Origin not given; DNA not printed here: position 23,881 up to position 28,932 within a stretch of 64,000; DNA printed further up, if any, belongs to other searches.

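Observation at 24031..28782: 1583-aa flagellin carrying a protease plus a beta-helix module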

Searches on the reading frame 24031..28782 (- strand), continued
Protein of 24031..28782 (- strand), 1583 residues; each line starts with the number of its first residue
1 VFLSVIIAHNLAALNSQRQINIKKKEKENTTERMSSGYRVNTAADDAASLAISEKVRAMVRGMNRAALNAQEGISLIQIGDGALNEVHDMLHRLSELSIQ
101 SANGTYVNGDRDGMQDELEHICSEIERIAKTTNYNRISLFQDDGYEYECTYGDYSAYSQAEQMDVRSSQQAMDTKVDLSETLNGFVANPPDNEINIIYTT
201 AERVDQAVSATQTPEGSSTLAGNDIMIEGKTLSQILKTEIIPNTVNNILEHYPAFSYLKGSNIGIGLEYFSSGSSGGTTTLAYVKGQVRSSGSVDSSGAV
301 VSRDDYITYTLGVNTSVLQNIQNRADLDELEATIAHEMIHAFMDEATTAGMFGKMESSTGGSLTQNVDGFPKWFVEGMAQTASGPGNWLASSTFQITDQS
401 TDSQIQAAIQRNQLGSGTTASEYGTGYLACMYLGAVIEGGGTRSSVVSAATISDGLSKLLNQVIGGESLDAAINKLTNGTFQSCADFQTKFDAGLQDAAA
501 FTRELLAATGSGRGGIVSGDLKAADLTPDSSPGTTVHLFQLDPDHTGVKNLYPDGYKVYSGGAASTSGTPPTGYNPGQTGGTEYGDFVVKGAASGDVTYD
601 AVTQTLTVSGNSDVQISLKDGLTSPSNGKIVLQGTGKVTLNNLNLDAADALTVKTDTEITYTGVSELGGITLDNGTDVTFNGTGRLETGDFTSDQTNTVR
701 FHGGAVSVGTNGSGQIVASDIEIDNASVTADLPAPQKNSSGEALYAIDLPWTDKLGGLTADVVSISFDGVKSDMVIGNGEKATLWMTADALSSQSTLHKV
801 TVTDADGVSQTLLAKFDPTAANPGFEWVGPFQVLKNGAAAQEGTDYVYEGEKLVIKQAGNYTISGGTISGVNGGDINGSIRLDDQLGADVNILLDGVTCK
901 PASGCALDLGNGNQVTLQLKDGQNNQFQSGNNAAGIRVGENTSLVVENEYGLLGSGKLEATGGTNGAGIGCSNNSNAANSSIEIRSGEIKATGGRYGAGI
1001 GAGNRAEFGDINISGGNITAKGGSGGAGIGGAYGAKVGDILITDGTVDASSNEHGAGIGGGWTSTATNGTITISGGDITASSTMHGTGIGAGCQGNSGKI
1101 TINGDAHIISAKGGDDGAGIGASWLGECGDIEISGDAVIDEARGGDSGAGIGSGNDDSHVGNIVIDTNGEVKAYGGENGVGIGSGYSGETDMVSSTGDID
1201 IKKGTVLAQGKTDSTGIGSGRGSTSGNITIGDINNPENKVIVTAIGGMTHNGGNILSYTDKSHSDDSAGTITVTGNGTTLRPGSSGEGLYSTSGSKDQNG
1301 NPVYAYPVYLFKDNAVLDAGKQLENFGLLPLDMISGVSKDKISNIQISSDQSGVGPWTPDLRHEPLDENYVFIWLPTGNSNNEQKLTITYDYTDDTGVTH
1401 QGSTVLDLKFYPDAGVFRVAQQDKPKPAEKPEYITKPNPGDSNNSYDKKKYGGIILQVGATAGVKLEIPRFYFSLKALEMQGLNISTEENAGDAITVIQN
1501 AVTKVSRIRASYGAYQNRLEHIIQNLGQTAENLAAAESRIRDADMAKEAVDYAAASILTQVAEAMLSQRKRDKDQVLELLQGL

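Call 40: list_cluster_members(proteins=[window:24031-28782:-, P0001, P0003, P0008, P0009, P0013, P0034, P0068, P0088, P0112])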
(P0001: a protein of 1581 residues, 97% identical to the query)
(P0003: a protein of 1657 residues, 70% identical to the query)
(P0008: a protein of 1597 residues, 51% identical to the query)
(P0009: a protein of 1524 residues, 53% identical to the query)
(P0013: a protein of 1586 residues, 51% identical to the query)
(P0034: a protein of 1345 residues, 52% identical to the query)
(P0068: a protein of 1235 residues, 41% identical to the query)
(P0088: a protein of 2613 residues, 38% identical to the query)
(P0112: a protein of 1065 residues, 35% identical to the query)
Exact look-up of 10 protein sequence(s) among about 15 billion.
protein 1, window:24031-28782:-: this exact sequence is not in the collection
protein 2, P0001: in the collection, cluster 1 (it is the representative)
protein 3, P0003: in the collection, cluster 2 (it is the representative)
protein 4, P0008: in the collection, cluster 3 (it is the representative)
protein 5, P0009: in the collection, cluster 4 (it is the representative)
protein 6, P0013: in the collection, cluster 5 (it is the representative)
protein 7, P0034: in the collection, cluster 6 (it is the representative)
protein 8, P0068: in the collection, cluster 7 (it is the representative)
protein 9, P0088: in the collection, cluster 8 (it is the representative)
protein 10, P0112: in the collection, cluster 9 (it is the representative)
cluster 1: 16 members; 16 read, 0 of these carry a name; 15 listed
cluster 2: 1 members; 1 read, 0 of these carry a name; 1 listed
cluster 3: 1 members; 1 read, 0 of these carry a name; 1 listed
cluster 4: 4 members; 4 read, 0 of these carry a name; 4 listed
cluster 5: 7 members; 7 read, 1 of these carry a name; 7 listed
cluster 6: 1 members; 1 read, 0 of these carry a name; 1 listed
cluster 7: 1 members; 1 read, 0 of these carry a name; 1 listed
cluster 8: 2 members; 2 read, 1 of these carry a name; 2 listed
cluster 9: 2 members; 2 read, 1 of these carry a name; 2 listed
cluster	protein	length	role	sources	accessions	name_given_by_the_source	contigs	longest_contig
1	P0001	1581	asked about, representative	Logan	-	-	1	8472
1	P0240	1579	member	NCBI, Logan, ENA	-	-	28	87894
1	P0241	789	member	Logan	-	-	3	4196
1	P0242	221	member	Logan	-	-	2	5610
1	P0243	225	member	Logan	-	-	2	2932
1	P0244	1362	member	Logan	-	-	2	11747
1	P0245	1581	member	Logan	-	-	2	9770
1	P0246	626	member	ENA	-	-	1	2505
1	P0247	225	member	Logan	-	-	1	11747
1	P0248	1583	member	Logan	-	-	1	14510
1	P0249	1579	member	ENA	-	-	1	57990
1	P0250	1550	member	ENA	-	-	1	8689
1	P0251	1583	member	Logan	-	-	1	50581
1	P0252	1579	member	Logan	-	-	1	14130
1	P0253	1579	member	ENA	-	-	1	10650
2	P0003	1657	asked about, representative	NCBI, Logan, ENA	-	-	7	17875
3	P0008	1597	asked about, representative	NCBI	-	-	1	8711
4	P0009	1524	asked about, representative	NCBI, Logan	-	-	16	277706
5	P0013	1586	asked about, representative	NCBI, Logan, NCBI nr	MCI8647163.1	MAG: hypothetical protein HFE76_10370 [Firmicutes bacterium] | hypothetical protein [Bacillota bacterium]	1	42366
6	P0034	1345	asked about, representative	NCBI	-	-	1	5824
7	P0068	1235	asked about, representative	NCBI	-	-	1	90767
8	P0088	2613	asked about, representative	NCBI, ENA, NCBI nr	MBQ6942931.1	MAG: hypothetical protein IJN43_01250 [Ruminococcus sp.] | hypothetical protein [Ruminococcus sp.]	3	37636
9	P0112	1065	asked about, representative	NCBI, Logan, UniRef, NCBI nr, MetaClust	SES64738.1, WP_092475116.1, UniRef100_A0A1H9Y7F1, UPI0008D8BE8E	flagellin N-terminal helical domain-containing protein [[Clostridium] polysaccharolyticum] | Flagellin n=1 Tax=[Clostridium] polysaccharolyticum TaxID=29364 RepID=A0A1H9Y7F1_9FIRM | flagellin [[Clostridium] polysaccharolyticum]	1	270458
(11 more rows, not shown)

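Call 80: find_encoding_contigs(protein=P0240, flank=4000, max_places=4)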
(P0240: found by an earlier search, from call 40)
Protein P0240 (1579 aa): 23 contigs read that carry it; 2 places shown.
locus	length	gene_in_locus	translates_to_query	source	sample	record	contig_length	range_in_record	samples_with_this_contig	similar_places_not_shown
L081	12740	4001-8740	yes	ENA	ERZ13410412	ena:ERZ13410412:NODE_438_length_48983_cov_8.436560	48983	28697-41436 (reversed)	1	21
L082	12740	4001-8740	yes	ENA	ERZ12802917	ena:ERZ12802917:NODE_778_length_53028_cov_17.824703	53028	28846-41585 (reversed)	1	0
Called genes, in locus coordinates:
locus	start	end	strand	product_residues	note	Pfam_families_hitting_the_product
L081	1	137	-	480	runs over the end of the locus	PF21750:DACNH (weak)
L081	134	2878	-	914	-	-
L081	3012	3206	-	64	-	-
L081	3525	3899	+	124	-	-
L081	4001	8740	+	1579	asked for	PF00669:Flagellin_N, PF18889:Beta_helix_3 (faint), PF00700:Flagellin_C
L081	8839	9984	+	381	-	PF02350:Epimerase_2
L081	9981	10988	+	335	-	PF03102:NeuB, PF08666:SAF (weak)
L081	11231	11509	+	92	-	PF13847:Methyltransf_31 (weak), PF08241:Methyltransf_11 (weak), PF13649:Methyltransf_25 (weak)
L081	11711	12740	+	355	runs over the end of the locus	PF04339:FemAB_like, PF02388:FemAB, PF13480:Acetyltransf_6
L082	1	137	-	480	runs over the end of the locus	PF21750:DACNH (weak)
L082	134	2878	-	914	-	-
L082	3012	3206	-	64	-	-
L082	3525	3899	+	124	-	-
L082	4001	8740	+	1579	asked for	PF00669:Flagellin_N, PF18889:Beta_helix_3 (faint), PF00700:Flagellin_C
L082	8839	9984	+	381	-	PF02350:Epimerase_2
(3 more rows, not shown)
